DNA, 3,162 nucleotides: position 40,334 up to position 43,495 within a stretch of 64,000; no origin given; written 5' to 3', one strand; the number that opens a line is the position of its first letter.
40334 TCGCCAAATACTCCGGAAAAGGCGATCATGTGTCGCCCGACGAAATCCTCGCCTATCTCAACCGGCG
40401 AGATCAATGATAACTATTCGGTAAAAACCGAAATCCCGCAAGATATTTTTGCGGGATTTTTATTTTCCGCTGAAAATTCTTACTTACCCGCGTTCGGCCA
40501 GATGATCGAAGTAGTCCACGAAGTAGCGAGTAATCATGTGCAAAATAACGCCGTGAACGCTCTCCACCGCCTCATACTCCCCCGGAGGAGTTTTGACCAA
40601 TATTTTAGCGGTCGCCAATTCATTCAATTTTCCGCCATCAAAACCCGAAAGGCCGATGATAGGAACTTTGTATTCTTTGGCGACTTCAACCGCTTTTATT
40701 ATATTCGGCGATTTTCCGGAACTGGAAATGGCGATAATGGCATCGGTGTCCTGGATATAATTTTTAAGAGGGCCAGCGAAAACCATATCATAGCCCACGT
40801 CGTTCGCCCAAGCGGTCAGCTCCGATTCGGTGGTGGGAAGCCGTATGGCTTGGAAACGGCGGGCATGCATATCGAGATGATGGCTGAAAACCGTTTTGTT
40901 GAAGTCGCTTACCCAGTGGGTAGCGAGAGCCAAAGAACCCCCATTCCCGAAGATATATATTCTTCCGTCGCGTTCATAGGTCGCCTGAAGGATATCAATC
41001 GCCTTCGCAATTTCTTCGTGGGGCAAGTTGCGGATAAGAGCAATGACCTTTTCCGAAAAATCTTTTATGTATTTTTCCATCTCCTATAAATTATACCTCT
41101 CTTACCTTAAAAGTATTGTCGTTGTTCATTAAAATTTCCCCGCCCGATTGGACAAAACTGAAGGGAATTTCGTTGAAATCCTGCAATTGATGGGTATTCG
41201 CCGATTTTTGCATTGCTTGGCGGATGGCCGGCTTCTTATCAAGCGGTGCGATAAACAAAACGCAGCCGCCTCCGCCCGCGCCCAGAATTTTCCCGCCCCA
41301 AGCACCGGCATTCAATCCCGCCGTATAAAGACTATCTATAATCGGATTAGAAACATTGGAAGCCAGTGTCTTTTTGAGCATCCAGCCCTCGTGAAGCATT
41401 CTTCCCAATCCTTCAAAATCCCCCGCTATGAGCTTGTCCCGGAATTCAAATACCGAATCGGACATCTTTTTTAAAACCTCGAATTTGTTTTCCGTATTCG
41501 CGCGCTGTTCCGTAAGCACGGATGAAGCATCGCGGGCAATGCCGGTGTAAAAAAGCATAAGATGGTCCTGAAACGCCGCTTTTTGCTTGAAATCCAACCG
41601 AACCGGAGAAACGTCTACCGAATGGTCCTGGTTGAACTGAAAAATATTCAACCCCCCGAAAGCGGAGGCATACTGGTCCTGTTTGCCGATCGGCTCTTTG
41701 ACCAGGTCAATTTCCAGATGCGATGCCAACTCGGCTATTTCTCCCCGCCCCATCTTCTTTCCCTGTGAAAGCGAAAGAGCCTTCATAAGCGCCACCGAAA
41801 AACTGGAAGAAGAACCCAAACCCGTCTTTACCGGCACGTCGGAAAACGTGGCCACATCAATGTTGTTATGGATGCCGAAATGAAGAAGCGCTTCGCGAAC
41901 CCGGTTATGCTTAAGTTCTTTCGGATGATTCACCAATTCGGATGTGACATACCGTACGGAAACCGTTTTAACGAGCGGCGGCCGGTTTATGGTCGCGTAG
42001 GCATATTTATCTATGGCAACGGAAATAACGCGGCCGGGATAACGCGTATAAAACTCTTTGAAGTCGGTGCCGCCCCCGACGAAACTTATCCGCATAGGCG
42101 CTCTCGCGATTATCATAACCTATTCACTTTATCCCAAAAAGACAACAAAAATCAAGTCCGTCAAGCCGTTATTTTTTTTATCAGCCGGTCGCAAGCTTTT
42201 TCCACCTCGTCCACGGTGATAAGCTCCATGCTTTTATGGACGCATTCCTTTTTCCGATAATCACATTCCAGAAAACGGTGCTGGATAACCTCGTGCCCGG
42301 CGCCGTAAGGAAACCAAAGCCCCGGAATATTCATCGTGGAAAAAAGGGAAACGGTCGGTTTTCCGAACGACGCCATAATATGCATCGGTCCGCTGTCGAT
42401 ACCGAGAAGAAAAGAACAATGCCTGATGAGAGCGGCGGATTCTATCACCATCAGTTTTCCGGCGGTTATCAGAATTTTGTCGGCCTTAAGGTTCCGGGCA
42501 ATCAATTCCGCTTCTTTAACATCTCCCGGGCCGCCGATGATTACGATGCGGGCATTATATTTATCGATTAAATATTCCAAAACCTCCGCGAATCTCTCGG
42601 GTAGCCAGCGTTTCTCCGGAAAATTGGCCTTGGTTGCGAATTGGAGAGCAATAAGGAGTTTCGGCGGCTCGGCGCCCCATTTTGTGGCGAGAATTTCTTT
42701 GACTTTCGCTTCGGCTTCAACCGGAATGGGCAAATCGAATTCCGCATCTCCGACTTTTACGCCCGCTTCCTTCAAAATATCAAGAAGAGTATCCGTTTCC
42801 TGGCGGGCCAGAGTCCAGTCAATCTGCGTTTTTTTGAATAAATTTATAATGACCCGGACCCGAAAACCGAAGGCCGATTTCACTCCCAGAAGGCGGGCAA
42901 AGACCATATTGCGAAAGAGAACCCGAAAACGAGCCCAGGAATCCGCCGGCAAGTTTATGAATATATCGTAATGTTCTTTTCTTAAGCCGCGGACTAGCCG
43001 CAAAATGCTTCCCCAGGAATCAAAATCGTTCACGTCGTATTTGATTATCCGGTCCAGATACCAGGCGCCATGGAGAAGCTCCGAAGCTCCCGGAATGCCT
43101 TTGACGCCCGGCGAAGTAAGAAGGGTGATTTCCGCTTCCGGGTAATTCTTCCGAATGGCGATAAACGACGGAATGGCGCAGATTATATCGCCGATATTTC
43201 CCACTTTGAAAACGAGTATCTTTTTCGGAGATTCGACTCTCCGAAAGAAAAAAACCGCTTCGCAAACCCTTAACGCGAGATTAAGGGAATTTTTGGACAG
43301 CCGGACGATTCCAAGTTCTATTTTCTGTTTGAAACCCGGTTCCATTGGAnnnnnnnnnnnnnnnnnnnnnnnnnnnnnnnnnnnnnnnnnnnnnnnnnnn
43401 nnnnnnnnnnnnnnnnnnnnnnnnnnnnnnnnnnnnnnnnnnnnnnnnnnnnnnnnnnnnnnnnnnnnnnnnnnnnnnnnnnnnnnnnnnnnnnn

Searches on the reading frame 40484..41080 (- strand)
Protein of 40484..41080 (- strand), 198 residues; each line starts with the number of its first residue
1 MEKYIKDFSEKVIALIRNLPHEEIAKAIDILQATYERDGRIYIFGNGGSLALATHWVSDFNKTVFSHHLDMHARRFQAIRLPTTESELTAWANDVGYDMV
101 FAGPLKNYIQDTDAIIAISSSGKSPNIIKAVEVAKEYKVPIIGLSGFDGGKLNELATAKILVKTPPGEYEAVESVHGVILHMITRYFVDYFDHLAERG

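Call 7: search_protein_families(library=pfam, proteins=[window:40484-41080:-], max_evalue=0.01)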
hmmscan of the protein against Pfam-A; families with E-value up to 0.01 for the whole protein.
window:40484-41080:- (198 aa): 2 families
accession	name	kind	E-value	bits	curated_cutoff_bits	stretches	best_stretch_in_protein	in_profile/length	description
PF13580.11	SIS_2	-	9.7e-18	65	27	1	11-146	5-138/138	SIS domain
PF01380.27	SIS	-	1.2e-08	35.3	25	1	106-179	48-119/131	SIS domain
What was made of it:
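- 40484..41080 (-): Flank: gmhA (sedoheptulose-7-P isomerase), last gene of the upstream operon. Pfam SIS_2 (call 7).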

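Call 9: search_protein_families(library=ncbifam, proteins=[window:40484-41080:-], max_evalue=1)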
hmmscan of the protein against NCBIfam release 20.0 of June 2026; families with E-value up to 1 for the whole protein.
window:40484-41080:- (198 aa): 25 families
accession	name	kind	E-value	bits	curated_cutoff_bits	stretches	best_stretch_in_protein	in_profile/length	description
NF010546.0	PRK13936.1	equivalog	7.4e-29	100.9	276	1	21-184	26-185/197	phosphoheptose isomerase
TIGR00441.1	gmhA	equivalog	4e-27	95.2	209.45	1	29-184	2-150/154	D-sedoheptulose 7-phosphate isomerase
NF010547.0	PRK13938.1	equivalog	2.7e-22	79.4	320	1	23-186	29-186/196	D-sedoheptulose 7-phosphate isomerase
NF001628.0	PRK00414.1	equivalog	2.5e-21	76.2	265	1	22-184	28-183/192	D-sedoheptulose 7-phosphate isomerase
NF008138.0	PRK10886.1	equivalog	3.6e-16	59.4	352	1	13-165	17-164/196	DnaA initiator-associating protein DiaA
NF002805.0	PRK02947.1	subfamily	9.6e-10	38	135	1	4-144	3-140/247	sugar isomerase domain-containing protein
NF003915.0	PRK05441.1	subfamily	1.2e-09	37.7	168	2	108-166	128-186/300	N-acetylmuramic acid 6-phosphate etherase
NF009222.0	PRK12570.1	subfamily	3.2e-07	29.5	255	1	16-166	49-193/307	N-acetylmuramic acid 6-phosphate etherase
TIGR00274.1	TIGR00274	equivalog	5.6e-06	25.6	302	2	109-161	124-176/291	N-acetylmuramic acid 6-phosphate etherase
TIGR03127.2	RuMP_HxlB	equivalog_domain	8.4e-06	25.8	160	1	107-165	68-126/178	6-phospho-3-hexuloisomerase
NF041755.1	RuMP_HxlAB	equivalog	1.4e-05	24.3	500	1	108-180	285-357/391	bifunctional 3-hexulose-6-phosphate synthase/6-phospho-3-hexuloisomerase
NF008458.0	PRK11337.1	equivalog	1.8e-05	23.8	378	1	109-158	186-235/293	MurR/RpiR family transcriptional regulator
NF040776.2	AlsR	equivalog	4.7e-05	22.5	400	1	108-161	173-226/279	transcriptional repressor AlsR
NF008141.0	PRK10892.1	equivalog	0.0011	18.4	505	1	109-165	94-150/328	arabinose-5-phosphate isomerase KdsD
NF008451.0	PRK11302.1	subfamily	0.0015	18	296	1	110-165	174-228/286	transcriptional regulator HexR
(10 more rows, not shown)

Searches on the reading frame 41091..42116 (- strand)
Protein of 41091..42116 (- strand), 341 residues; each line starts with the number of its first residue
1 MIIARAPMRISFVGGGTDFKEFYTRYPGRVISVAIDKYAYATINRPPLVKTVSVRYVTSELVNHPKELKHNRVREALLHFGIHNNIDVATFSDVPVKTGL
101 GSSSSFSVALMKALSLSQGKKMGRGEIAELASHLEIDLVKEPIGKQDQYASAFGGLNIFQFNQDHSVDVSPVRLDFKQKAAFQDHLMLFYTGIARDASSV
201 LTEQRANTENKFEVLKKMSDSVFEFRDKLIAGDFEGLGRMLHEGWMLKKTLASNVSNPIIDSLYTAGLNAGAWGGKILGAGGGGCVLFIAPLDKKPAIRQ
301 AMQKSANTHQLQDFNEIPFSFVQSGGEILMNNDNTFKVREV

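Call 7: search_protein_families(library=pfam, proteins=[window:41091-42116:-], max_evalue=0.01)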
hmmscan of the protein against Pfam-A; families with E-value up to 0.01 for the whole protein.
window:41091-42116:- (341 aa): 2 families
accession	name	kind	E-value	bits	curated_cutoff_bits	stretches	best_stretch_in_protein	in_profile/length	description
PF00288.32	GHMP_kinases_N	-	6.8e-15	55.5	22.3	1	76-155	6-87/87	GHMP kinases N terminal domain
PF08544.19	GHMP_kinases_C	-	5e-12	46.5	21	1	227-305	3-82/85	GHMP kinases C terminal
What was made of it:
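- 41091..42116 (-): Flank: hddA-like GHMP heptose-7-P kinase. Pfam GHMP_kinases_N and _C (call 7).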

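Call 9: search_protein_families(library=ncbifam, proteins=[window:41091-42116:-], max_evalue=1)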
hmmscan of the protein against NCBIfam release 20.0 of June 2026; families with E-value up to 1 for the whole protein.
window:41091-42116:- (341 aa): 20 families
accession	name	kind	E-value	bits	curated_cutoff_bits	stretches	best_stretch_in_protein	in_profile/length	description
NF049969.1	GlMnHpPKinHddA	equivalog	8e-47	160.3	600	1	2-314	3-326/338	D-glycero-D-manno-heptose 7-phosphate kinase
NF009948.0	PRK13412.1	equivalog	7e-29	100.1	721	1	75-291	718-936/974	bifunctional fucokinase/fucose-1-phosphate guanylyltransferase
TIGR00549.1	mevalon_kin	equivalog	1.4e-24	87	163.05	1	29-288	18-275/276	mevalonate kinase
NF003036.0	PRK03926.1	equivalog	6.5e-22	78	403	1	21-308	15-285/302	mevalonate kinase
NF003006.0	PRK03817.1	equivalog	7.4e-21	74.5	443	2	2-219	2-216/352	galactokinase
NF001816.0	PRK00555.1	equivalog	1.9e-16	60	509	2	90-176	96-182/363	galactokinase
TIGR00131.1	gal_kin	equivalog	4.8e-11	42.2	226.65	2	226-305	286-365/388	galactokinase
TIGR01920.1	Shik_kin_archae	equivalog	7.5e-09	35.3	126.85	1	35-134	21-118/266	shikimate kinase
NF003472.0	PRK05101.1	equivalog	1.3e-08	34.2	499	2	58-157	81-184/382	galactokinase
NF003705.0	PRK05322.1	equivalog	2.7e-07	29.6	385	2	80-176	107-203/388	galactokinase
NF002288.1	PRK01212.1-4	equivalog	3.2e-06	26.4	194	1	51-312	38-288/303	homoserine kinase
TIGR00191.1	thrB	equivalog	3.6e-05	22.7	168.25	1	53-164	43-152/304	homoserine kinase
NF040957.1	Arch_PMK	equivalog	0.00015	21.4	500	1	95-216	89-208/316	phosphomevalonate kinase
NF040725.1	panto_kin_Meth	equivalog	0.00037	19.5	380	1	50-155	52-152/286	pantoate kinase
TIGR01220.1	Pmev_kin_Gr_pos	equivalog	0.0017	17.5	165.7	1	56-163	79-182/358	phosphomevalonate kinase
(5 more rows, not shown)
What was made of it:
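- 41091..42116 (-): NCBIfam HddA E=8e-47 (call 9).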

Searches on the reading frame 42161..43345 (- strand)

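Call 84: search_protein_families(library=pfam, proteins=[window:42161-43345:-], max_evalue=0.00001)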
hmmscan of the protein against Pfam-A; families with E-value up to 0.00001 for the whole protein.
window:42161-43345:- (394 aa): 1 family
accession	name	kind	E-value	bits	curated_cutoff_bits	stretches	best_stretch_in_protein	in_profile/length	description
PF01075.23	Glyco_transf_9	-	1.3e-22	80.8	22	1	114-370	1-243/247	Glycosyltransferase family 9 (heptosyltransferase)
